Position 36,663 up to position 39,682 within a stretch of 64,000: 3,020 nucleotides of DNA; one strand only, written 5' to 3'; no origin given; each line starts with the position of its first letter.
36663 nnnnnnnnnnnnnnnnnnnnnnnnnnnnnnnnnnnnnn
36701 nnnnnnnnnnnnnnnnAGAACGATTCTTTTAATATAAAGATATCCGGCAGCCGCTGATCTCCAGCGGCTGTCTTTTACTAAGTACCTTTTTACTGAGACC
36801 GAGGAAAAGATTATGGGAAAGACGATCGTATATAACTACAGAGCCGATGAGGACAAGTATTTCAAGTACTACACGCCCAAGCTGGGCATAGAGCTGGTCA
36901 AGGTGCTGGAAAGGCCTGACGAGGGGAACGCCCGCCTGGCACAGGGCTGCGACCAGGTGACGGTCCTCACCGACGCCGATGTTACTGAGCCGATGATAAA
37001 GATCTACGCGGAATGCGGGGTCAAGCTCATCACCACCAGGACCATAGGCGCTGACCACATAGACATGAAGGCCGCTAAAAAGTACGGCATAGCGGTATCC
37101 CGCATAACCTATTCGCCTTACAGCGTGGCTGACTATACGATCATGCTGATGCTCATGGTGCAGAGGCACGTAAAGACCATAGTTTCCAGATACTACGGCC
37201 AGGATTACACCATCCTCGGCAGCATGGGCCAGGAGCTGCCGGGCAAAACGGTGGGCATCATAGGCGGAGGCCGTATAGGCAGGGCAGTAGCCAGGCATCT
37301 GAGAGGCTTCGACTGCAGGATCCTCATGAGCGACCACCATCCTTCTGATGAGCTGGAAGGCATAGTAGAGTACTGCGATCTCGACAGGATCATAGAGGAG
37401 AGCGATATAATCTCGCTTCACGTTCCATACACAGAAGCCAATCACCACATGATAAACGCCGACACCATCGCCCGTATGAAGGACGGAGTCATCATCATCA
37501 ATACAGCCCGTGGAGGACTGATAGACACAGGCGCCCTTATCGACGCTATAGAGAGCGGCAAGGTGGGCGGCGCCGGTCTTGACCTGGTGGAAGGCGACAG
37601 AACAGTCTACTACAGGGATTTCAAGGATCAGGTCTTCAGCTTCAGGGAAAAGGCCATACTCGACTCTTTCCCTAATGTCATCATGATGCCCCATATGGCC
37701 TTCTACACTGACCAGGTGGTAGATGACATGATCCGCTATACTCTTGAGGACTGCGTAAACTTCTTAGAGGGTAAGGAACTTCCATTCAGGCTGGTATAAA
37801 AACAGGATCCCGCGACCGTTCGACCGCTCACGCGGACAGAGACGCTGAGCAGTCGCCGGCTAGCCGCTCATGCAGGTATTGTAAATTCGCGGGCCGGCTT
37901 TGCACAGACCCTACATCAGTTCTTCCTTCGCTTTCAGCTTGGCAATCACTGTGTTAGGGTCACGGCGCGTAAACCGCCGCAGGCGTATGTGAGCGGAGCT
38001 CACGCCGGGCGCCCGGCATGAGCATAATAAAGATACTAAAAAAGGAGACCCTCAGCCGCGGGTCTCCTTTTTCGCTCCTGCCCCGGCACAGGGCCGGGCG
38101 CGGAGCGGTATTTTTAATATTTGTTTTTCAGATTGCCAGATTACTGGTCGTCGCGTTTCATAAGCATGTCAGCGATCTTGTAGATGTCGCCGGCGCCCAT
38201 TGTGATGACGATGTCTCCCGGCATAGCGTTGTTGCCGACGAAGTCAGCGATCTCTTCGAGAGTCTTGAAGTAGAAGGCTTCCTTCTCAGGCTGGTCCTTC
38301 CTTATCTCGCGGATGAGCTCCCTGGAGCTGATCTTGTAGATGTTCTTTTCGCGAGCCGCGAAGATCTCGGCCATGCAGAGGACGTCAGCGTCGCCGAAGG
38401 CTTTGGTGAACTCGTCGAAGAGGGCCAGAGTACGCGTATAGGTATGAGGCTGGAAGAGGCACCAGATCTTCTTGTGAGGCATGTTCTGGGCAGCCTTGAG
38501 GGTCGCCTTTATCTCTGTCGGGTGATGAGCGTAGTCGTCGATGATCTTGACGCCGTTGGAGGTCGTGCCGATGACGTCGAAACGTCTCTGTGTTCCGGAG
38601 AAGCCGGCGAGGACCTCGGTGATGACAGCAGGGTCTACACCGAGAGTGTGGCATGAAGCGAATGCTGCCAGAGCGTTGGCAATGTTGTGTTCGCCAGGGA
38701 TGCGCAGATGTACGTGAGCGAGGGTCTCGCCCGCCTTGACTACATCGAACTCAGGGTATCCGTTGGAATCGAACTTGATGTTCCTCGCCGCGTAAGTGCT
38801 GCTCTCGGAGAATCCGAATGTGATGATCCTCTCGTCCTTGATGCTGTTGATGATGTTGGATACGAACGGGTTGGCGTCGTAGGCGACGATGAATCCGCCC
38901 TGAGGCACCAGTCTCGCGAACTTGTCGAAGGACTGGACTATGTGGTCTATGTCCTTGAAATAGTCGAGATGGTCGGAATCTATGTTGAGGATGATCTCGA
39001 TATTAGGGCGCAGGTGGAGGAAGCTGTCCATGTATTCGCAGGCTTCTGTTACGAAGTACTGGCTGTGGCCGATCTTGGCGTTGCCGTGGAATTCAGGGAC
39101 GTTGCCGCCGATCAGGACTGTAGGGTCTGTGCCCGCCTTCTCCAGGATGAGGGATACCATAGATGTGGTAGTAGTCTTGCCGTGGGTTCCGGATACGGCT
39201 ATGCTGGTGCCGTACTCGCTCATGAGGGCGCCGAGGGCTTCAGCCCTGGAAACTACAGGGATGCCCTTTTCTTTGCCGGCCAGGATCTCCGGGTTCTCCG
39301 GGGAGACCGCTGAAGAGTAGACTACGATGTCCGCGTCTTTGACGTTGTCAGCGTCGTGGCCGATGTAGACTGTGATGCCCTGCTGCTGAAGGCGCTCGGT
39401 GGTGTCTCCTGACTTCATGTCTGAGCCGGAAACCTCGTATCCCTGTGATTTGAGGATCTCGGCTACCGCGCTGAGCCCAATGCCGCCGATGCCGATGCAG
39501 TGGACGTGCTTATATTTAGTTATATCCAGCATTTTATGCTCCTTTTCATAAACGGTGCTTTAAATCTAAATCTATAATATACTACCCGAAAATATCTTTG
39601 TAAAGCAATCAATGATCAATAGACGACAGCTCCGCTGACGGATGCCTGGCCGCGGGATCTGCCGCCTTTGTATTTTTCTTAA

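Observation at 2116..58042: Dispersed family of GC-rich 6-bp-stem hairpins with a GGA/TCC triloop, seen only in intergenic spacers and often paired as twins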

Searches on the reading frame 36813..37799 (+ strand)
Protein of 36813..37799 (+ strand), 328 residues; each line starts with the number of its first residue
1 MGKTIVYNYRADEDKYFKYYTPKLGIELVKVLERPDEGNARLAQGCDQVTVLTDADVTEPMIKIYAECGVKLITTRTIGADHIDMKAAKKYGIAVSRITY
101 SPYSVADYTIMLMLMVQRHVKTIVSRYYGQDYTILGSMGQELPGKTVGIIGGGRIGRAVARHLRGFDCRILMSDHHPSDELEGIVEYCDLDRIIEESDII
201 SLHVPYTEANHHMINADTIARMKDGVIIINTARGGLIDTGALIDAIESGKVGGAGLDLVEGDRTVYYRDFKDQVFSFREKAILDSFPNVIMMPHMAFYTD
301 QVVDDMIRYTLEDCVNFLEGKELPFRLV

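Call 23: search_protein_families(library=pfam, proteins=[window:36813-37799:+])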
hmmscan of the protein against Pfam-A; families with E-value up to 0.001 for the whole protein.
window:36813-37799:+ (328 aa): 3 families
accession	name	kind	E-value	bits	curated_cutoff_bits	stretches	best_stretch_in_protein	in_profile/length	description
PF02826.25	2-Hacid_dh_C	-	1e-49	168.8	25.1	1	110-296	1-178/178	D-isomer specific 2-hydroxyacid dehydrogenase, NAD binding domain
PF00389.36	2-Hacid_dh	-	1.1e-21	77.4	24.6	1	27-325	23-131/134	D-isomer specific 2-hydroxyacid dehydrogenase, catalytic domain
PF00670.27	AdoHcyase_NAD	-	4.8e-06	27.2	27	1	142-231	21-109/162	S-adenosyl-L-homocysteine hydrolase, NAD binding domain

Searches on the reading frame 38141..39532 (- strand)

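Call 23: search_protein_families(library=pfam, proteins=[window:38141-39532:-])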
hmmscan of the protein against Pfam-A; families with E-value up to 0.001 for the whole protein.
window:38141-39532:- (463 aa): 5 families
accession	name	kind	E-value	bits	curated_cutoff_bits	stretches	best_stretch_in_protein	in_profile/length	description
PF01225.30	Mur_ligase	-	8.8e-31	106.6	21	1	9-107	1-94/95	Mur ligase family, catalytic domain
PF08245.18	Mur_ligase_M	-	2.4e-30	106.4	24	1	113-293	1-199/200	Mur ligase middle domain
PF02875.26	Mur_ligase_C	-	4.9e-23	82.8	28.4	1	316-448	1-127/127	Mur ligase, glutamate ligase domain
PF21799.2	MurD-like_N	-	9.3e-06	26.3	27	1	9-94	2-87/88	Mur ligase MurD-like, N-terminal domain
PF03698.18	UPF0180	-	0.00099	19.7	25.4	0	19-68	8-52/77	Uncharacterised protein family (UPF0180)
